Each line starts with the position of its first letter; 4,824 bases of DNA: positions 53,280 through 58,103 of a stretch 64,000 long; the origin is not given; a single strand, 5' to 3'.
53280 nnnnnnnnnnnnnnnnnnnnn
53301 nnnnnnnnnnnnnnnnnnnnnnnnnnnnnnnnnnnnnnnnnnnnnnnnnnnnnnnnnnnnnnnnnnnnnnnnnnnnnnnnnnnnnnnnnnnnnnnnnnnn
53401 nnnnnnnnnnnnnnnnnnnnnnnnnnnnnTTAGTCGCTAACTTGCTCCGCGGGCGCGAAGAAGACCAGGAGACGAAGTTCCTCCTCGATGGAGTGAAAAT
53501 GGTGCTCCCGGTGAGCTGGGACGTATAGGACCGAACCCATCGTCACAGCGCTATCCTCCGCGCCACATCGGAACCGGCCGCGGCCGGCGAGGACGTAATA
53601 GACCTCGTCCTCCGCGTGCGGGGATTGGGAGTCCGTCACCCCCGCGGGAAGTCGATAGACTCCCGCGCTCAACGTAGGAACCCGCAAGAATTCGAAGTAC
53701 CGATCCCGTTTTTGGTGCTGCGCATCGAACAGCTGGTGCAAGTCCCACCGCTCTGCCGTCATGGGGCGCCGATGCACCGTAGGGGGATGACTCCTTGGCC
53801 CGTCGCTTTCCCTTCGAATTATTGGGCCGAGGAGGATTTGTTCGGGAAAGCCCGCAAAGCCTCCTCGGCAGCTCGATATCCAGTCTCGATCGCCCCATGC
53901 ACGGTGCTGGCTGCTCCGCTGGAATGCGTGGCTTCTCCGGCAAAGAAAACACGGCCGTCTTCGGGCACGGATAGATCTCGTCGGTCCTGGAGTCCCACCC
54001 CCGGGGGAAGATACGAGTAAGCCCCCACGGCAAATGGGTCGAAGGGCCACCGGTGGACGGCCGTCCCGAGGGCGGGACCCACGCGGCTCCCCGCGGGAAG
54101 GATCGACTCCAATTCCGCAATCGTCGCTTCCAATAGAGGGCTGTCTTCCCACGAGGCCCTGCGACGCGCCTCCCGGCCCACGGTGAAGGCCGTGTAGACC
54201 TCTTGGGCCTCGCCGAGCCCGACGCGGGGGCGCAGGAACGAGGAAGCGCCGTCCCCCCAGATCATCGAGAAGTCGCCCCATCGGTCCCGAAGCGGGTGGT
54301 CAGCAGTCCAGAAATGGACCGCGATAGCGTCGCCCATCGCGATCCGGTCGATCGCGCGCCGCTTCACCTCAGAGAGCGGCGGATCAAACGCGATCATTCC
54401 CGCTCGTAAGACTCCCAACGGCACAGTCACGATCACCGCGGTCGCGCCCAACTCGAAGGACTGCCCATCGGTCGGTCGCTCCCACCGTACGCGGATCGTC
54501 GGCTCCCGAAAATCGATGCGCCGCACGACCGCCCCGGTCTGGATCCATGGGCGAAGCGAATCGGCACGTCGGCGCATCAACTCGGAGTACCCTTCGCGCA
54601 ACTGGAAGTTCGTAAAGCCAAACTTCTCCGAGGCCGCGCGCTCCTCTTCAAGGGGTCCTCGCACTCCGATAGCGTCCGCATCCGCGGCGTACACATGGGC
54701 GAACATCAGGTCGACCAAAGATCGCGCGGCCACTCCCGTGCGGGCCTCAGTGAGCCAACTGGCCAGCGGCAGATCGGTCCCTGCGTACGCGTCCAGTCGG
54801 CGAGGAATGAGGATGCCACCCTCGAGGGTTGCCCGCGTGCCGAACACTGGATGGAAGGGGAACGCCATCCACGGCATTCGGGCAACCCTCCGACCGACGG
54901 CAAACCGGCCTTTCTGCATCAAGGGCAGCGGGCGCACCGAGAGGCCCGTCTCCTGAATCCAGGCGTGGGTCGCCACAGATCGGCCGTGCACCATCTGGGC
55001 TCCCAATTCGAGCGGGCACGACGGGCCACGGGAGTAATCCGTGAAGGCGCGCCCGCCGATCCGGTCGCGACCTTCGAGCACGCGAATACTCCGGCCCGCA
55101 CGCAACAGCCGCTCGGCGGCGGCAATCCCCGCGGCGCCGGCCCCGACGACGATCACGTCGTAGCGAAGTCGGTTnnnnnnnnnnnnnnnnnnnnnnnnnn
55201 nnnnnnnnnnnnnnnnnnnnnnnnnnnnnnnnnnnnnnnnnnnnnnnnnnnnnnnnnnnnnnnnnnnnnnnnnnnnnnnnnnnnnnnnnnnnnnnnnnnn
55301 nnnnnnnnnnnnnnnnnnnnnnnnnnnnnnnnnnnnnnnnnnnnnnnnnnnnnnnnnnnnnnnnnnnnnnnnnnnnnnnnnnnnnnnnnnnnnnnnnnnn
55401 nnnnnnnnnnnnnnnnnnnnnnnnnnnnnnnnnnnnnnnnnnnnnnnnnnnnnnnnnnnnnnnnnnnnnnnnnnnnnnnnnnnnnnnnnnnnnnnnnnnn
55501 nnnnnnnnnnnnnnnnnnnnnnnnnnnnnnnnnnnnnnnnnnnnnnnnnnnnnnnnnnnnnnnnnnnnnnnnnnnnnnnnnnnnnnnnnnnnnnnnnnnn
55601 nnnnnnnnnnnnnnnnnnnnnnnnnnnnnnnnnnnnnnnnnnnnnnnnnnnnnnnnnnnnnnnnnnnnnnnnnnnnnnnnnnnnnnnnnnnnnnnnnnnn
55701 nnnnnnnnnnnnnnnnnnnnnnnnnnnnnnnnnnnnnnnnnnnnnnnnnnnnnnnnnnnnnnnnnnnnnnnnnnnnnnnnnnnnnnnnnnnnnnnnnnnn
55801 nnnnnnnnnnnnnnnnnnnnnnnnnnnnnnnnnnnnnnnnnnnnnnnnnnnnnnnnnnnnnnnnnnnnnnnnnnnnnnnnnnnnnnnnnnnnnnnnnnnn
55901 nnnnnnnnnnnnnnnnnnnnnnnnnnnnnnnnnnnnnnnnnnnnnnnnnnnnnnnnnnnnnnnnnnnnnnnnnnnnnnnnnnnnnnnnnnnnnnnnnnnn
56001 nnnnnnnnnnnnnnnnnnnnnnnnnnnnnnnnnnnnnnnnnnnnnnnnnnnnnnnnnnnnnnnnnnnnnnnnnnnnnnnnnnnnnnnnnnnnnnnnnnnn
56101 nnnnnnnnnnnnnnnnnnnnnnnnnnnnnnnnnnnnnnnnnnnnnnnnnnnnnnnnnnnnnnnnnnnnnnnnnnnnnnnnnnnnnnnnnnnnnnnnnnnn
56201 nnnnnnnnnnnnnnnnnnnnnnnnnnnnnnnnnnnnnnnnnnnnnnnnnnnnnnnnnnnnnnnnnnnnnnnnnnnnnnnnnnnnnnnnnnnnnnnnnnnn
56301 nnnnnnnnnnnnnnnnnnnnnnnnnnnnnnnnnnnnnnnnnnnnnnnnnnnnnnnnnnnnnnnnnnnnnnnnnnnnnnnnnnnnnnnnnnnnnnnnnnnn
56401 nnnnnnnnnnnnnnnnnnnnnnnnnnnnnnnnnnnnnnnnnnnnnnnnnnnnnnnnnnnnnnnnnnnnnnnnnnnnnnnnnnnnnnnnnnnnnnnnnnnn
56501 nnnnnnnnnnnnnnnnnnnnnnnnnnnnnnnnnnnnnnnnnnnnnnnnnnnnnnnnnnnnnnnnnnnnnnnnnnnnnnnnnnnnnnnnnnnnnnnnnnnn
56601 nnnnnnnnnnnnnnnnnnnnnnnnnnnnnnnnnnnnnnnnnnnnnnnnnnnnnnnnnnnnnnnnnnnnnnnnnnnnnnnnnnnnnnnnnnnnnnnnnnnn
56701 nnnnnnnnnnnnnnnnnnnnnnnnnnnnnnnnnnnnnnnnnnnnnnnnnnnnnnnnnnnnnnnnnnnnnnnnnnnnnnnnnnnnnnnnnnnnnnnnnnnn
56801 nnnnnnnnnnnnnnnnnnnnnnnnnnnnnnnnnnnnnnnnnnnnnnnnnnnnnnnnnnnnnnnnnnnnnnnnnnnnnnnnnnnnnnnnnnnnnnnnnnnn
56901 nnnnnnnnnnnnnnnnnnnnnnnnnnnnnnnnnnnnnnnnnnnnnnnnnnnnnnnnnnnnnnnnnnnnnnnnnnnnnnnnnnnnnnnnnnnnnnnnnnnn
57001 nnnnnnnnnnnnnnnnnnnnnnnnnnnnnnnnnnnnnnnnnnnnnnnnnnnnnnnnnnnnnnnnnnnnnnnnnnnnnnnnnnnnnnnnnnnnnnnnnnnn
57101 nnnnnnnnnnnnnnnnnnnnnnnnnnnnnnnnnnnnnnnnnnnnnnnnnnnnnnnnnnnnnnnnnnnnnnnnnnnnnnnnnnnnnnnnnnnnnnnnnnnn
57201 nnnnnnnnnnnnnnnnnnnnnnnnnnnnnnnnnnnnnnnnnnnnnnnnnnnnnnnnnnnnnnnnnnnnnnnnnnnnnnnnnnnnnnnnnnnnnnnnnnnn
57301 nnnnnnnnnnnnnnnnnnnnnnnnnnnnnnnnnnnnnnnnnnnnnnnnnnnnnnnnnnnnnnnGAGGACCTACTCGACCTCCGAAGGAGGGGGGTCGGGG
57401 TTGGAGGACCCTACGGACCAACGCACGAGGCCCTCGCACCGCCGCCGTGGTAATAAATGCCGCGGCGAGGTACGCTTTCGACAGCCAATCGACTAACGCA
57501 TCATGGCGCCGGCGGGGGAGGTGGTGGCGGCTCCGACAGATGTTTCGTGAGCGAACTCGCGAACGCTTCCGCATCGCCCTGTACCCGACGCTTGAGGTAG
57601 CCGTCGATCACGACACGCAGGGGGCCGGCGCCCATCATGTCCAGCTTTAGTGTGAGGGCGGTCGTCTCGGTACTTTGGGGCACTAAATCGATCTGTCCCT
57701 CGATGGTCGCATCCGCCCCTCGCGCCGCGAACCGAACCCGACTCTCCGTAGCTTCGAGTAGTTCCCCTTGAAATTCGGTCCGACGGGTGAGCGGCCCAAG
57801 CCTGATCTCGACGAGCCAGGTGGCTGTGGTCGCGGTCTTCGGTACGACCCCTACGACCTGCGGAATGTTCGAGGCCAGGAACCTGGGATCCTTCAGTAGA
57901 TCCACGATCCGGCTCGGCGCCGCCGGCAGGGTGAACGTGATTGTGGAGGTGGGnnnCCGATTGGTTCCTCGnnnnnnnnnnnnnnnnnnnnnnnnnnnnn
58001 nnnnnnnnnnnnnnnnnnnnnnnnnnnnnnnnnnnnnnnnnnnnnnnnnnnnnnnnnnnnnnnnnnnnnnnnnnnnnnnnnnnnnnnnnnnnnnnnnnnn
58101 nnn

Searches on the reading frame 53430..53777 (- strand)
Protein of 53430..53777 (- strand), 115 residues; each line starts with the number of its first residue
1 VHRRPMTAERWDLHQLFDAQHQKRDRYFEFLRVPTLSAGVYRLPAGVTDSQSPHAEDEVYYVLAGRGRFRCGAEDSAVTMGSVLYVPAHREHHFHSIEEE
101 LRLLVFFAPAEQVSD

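Call 18: search_protein_families(library=pfam, proteins=[window:53430-53777:-], max_evalue=0.01)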
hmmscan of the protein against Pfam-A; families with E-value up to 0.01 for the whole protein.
window:53430-53777:- (115 aa): 5 families
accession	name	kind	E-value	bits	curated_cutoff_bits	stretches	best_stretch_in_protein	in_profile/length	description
PF07883.17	Cupin_2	-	9.7e-11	41.7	27.2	1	40-106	2-69/70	Cupin domain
PF02311.25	AraC_binding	-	1.2e-05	25.5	21.1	1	54-103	21-71/135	AraC-like ligand binding domain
PF11699.14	CENP-C_C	-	0.00062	20.4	29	1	29-100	5-77/85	Mif2/CENP-C like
PF16867.11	DMSP_lyase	-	0.0071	16.5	27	1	52-98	111-157/162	Dimethlysulfonioproprionate lyase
PF12973.13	Cupin_7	-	0.0096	16.2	27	0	42-106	39-100/105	ChrR Cupin-like domain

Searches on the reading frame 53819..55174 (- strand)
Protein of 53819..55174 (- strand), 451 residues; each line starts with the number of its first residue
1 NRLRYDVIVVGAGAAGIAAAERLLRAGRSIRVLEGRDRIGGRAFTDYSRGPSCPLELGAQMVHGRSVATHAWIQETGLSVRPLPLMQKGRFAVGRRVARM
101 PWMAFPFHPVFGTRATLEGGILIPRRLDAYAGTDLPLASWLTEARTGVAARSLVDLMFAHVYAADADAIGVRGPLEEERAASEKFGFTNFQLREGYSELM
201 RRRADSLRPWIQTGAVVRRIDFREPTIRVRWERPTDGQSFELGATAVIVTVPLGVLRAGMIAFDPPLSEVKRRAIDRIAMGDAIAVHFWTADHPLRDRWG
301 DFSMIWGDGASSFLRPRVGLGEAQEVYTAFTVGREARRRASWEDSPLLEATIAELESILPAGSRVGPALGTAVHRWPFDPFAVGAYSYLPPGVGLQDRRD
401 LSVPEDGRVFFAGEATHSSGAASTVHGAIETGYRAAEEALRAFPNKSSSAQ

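Call 18: search_protein_families(library=pfam, proteins=[window:53819-55174:-], max_evalue=0.01)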
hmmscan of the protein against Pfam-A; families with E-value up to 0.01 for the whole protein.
window:53819-55174:- (451 aa): 12 families
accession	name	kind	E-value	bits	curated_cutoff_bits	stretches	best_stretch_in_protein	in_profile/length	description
PF01593.30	Amino_oxidase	-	1.7e-56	192.8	19.8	1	15-439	2-442/443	Flavin containing amine oxidoreductase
PF13450.12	NAD_binding_8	-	1.6e-12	47.9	21.9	1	9-67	1-57/68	NAD(P)-binding Rossmann-like domain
PF12831.13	FAD_oxidored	-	1.5e-07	31.5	27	1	6-65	1-60/416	FAD dependent oxidoreductase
PF00890.30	FAD_binding_2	-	6.8e-06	26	20.4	1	6-50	1-43/414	FAD binding domain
PF03486.20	HI0933_like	-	5.9e-05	23.1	50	1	6-40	2-36/244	HI0933-like protein Rossmann domain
PF07992.20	Pyr_redox_2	-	8.4e-05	22.6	26.1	1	5-41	1-38/291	Pyridine nucleotide-disulphide oxidoreductase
PF01266.30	DAO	-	0.00012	22.2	27.9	1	6-41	1-37/353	FAD dependent oxidoreductase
PF01494.25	FAD_binding_3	-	0.0015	18.3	22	1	5-36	2-33/349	FAD binding domain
PF01946.23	Thi4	-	0.0043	16.8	26.2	1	5-42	18-56/235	Thi4 family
PF05834.18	Lycopene_cycl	-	0.0043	16.6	23.4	1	6-33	1-30/380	Lycopene cyclase protein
PF01134.28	GIDA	-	0.0075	15.8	22.1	0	6-33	1-28/391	Glucose inhibited division protein A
PF13738.12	Pyr_redox_3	-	0.009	15.7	30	0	8-40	1-33/305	Pyridine nucleotide-disulphide oxidoreductase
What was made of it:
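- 53819..55177 (-): Flavin amine oxidase, 452 aa (polyamine-oxidase/LSD-like). Call 18 (Amino_oxidase 193 bits).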

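Call 35: search_protein_families(library=ncbifam, proteins=[window:53819-55174:-], max_evalue=0.00001)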
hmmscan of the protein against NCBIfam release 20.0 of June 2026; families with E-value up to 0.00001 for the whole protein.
window:53819-55174:- (451 aa): 7 families
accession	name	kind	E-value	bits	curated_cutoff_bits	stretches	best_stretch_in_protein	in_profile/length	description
TIGR03467.1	HpnE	equivalog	9.7e-18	64.7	283.05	1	7-440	1-429/430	hydroxysqualene dehydroxylase HpnE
TIGR02734.1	crtI_fam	subfamily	5.3e-09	35.3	238.1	1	7-44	1-38/504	phytoene desaturase family protein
NF008841.0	PRK11883.1-1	equivalog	1.9e-07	30.4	517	1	6-173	5-182/453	protoporphyrinogen oxidase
NF005560.0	PRK07233.1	equivalog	3.9e-07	29.3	252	1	7-43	3-39/435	hypothetical protein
TIGR00031.1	UDP-GALP_mutase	equivalog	2.2e-06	26.9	303.75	1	5-50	2-47/378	UDP-galactopyranose mutase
TIGR01317.1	GOGAT_sm_gam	subfamily_domain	2.9e-06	26.4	447.7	1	6-41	145-180/485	glutamate synthase small subunit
TIGR02032.1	GG-red-SF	subfamily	9.5e-06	25.5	158.8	0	5-38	1-34/297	geranylgeranyl reductase family protein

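Call 78: search_solved_structures(query=window:53819-55174:-, max_evalue=0.00001)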
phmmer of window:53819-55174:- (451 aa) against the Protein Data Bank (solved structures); distinct sequences matched with E-value up to 0.00001: 97 (the best 60 are shown).
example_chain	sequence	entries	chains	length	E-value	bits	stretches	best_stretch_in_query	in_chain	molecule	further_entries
4gu0_A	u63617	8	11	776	4e-25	91.6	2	185-438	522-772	Lysine-specific histone demethylase 1B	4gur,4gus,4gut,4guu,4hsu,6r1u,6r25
4gu1_A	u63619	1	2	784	4.2e-25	91.5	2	185-438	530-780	Lysine-specific histone demethylase 1B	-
7xe1_A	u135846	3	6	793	4.3e-25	91.5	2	185-438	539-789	Lysine-specific histone demethylase 1B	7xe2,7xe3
4fwe_A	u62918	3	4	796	4.4e-25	91.5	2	185-438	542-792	Lysine-specific histone demethylase 1B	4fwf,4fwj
2hko_A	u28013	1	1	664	5.1e-21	78.1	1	151-437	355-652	Lysine-specific histone demethylase 1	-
6vyp_M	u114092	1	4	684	8.4e-21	77.4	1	151-437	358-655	Lysine-specific histone demethylase 1A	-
2iw5_A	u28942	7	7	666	9.4e-21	77.2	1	151-437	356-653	LYSINE-SPECIFIC HISTONE DEMETHYLASE 1 | Lysine-specific histone demethylase 1A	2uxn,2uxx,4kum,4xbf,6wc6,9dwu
6w4k_A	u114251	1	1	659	9.5e-21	77.2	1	151-437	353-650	Lysine-specific histone demethylase 1A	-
8ym7_A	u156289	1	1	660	9.6e-21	77.2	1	151-437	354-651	Lysine-specific histone demethylase 1A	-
2h94_A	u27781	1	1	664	9.9e-21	77.1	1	151-437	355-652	Lysine-specific histone demethylase 1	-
2ejr_A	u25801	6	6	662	1e-20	77.1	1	151-437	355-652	Lysine-specific histone demethylase 1 | Lysine-specific histone demethylase 1A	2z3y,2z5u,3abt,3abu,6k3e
9dbp_A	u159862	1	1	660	1e-20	77.1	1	151-437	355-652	Lysine-specific histone demethylase 1A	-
2dw4_A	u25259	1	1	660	1e-20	77.1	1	151-437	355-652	Lysine-specific histone demethylase 1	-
8jf5_A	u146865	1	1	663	1e-20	77.1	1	151-437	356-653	Lysine-specific histone demethylase 1A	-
7e0g_A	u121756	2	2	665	1e-20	77.1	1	151-437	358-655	Lysine-specific histone demethylase 1A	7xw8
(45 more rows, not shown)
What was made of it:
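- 53819..55177 (-): Call 78: best solved relatives are LSD2/LSD1, then bacterial amine oxidases and polyamine oxidases.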

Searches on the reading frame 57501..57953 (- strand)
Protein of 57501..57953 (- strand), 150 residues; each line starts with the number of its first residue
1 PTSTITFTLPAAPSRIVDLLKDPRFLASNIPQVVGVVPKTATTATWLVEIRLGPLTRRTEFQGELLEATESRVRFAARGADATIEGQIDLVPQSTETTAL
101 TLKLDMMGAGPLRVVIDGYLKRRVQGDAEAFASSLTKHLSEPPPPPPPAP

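Call 18: search_protein_families(library=pfam, proteins=[window:57501-57953:-], max_evalue=0.01)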
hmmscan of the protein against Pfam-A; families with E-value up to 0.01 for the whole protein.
window:57501-57953:- (150 aa): 2 families
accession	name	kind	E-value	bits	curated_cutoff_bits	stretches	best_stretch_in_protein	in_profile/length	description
PF10604.15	Polyketide_cyc2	-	8.6e-07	29.8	27.4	1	4-139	5-141/142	Polyketide cyclase / dehydrase and lipid transport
PF06240.19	COXG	-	0.00038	20.6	22.2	1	7-139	3-139/140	Carbon monoxide dehydrogenase subunit G (CoxG)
